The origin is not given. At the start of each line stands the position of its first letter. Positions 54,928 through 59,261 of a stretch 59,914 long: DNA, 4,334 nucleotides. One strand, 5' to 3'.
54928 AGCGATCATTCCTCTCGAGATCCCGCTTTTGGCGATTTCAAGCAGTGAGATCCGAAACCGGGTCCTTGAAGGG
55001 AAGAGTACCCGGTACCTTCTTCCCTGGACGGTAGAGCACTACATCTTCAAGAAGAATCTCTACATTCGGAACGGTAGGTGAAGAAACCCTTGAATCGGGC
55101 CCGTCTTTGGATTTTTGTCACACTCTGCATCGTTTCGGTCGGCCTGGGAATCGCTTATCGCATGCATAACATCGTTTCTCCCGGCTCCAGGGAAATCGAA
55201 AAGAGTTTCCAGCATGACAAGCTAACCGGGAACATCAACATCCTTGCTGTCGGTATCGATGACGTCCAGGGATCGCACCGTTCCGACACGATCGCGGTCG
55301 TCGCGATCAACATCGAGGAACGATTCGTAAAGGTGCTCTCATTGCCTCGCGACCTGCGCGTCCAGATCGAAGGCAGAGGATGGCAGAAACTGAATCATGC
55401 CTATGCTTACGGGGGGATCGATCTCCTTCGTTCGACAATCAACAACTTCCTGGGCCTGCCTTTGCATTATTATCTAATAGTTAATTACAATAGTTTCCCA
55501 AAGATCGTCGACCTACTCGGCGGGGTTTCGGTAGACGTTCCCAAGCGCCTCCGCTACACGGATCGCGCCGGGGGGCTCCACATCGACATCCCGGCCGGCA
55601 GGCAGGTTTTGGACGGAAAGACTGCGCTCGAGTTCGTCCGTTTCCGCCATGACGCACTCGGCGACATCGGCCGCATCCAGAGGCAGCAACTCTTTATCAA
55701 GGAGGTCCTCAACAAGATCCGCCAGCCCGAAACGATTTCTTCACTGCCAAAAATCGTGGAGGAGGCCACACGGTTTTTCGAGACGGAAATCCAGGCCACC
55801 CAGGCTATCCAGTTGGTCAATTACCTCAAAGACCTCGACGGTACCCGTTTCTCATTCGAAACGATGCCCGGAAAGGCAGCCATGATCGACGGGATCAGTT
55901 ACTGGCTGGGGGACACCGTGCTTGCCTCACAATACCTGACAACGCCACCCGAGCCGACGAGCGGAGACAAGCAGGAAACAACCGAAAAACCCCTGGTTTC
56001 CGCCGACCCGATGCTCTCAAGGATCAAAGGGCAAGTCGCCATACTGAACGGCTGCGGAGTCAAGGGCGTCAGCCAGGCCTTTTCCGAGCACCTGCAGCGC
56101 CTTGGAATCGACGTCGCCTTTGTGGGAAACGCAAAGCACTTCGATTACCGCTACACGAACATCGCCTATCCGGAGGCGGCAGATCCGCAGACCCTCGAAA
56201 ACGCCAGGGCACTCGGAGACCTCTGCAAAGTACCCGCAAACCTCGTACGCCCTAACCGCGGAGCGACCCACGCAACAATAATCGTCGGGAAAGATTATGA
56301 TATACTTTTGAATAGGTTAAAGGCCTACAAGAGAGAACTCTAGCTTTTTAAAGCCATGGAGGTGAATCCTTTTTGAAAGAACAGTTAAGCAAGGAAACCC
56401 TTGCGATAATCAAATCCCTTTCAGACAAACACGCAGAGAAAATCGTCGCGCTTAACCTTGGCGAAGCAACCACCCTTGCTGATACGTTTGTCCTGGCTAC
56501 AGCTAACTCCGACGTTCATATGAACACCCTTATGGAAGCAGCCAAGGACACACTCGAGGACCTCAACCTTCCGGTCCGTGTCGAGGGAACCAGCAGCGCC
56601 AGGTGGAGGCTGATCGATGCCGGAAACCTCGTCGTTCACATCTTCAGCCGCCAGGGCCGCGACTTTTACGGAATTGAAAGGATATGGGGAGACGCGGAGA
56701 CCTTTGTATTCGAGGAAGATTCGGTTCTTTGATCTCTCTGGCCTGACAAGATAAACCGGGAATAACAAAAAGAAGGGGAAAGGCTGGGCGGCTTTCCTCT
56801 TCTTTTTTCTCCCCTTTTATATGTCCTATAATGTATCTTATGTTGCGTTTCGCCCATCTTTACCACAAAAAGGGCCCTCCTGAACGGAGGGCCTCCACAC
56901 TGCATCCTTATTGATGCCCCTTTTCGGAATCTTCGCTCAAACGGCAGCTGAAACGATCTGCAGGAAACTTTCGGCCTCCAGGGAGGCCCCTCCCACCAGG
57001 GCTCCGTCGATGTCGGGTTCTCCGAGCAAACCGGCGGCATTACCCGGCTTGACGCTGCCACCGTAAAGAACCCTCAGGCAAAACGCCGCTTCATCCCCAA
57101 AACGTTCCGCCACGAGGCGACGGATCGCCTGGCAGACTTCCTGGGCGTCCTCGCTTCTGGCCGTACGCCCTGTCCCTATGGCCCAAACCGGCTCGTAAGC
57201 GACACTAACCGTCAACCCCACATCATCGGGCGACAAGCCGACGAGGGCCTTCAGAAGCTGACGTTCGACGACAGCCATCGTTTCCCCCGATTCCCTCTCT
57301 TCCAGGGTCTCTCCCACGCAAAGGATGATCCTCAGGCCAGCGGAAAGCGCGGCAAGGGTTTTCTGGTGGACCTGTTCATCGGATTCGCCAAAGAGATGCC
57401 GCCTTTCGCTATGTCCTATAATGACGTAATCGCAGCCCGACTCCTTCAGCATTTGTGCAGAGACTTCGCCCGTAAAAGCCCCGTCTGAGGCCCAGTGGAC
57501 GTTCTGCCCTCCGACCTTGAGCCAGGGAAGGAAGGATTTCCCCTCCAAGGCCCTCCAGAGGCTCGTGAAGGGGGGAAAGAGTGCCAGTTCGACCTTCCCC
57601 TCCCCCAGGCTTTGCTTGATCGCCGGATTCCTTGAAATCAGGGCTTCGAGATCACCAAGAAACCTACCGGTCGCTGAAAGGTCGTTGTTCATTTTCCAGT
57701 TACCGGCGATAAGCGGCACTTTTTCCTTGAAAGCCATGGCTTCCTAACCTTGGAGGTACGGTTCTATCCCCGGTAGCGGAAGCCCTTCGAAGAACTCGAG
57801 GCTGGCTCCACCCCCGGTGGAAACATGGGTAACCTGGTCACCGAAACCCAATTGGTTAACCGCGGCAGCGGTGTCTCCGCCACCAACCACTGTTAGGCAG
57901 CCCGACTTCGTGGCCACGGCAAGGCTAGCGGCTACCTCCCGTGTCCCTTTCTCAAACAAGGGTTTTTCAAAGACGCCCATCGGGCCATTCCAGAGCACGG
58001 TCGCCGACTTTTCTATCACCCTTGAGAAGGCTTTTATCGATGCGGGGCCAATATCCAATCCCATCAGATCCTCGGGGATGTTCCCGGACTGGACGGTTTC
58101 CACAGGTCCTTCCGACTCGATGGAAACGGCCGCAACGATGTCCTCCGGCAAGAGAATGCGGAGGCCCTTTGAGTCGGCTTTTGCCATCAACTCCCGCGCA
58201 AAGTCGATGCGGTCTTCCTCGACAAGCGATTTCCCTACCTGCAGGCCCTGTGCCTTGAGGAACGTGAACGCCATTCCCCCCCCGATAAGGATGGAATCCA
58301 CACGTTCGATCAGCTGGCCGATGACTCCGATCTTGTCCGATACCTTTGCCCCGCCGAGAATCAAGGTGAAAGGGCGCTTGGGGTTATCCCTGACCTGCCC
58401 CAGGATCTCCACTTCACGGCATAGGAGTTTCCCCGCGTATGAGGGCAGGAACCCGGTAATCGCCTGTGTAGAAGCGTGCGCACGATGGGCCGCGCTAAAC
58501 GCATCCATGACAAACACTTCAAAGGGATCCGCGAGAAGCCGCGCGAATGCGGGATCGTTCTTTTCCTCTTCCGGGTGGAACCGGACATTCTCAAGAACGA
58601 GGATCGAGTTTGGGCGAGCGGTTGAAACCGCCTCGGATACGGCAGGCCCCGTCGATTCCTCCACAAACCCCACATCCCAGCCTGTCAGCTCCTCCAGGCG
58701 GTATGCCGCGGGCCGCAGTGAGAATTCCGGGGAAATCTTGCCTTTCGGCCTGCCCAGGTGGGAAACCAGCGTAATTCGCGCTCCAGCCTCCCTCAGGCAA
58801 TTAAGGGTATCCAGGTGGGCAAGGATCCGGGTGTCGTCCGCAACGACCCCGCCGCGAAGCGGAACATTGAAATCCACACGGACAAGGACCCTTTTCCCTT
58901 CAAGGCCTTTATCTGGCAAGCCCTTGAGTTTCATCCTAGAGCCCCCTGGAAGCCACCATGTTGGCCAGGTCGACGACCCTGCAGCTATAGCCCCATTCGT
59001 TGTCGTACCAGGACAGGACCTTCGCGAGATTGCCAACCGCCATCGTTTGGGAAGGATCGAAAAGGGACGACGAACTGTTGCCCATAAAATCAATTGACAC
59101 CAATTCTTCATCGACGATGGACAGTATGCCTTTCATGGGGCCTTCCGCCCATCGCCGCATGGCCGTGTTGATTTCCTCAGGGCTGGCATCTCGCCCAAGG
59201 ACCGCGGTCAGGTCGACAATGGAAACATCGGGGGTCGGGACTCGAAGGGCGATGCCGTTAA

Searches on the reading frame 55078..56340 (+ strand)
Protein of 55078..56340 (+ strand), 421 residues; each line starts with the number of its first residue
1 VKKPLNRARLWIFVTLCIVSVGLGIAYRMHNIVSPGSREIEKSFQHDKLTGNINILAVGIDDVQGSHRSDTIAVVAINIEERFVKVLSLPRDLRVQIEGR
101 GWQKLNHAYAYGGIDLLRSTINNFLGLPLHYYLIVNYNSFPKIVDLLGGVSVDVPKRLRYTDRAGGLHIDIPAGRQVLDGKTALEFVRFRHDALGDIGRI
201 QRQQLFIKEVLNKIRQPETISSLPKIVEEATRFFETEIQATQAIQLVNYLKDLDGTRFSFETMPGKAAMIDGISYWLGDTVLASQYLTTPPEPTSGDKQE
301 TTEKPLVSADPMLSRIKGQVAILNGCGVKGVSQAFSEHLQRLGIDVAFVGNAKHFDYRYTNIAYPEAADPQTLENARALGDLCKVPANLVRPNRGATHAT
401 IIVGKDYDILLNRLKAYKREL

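Call 54: search_protein_families(library=ncbifam, proteins=[window:55078-56340:+], max_evalue=1e-10)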
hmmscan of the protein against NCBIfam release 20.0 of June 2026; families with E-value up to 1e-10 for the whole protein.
window:55078-56340:+ (421 aa): 4 families
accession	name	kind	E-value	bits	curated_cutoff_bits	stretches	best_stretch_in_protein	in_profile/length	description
TIGR00350.1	lytR_cpsA_psr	domain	4.2e-40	137.5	62.3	1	68-215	2-151/152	LCP family glycopolymer transferase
NF006897.1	PRK09379.1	equivalog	8.6e-39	133.5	441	1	26-277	23-280/298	polyisoprenyl-teichoic acid--peptidoglycan teichoic acid transferase TagU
NF051849.1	LCP_trans_Cps2A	equivalog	3e-25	89.3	650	1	47-250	216-421/477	LCP family glycopolymer transferase CpsA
NF047591.1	ligase_LytR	equivalog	4.3e-25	88.8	450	1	66-277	77-298/336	glycopolymer--peptidoglycan transferase LytR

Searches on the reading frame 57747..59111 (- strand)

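Call 54: search_protein_families(library=ncbifam, proteins=[window:57747-59111:-], max_evalue=1e-10)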
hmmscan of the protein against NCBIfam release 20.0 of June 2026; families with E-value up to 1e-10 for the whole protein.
window:57747-59111:- (455 aa): 1 family
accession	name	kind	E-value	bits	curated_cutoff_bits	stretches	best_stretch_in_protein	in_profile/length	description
NF010569.0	PRK13962.1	equivalog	3.9e-158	527.5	883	1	62-450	3-389/645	bifunctional phosphoglycerate kinase/triosephosphate isomerase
